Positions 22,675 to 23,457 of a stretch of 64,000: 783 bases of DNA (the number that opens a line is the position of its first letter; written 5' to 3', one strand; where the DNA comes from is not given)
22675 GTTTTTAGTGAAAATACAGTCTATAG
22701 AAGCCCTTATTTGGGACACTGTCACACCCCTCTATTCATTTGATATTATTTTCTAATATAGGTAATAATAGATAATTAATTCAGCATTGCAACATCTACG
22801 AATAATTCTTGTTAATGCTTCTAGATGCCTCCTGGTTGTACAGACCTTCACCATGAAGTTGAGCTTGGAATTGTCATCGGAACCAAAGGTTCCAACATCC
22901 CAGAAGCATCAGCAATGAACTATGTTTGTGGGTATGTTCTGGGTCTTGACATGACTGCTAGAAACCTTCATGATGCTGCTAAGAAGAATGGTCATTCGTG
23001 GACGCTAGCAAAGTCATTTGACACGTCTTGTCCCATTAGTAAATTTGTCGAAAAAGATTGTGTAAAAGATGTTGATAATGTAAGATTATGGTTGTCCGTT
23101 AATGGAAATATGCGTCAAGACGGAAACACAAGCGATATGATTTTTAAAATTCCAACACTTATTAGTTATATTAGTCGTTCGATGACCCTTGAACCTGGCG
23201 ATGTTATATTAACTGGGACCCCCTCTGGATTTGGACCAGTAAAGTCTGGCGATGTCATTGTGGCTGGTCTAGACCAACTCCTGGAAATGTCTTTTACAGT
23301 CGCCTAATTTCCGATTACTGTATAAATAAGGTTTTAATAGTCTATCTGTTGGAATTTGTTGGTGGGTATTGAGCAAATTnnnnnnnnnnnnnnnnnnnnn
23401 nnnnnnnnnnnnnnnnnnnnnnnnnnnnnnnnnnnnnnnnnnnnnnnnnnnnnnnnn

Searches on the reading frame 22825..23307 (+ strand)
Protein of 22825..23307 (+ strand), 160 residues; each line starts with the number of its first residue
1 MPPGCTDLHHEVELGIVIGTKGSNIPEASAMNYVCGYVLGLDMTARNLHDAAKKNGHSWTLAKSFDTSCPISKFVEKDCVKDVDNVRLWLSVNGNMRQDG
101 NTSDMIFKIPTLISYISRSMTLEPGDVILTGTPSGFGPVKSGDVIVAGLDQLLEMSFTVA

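Call 32: search_protein_families(library=pfam, proteins=[window:22825-23307:+], max_evalue=0.01)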
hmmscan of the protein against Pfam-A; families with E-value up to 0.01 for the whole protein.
window:22825-23307:+ (160 aa): 1 family
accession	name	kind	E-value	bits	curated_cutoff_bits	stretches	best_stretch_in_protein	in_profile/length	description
PF01557.24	FAA_hydrolase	-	1.7e-51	175.4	23.9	1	1-159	51-213/214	Fumarylacetoacetate (FAA) hydrolase C-terminal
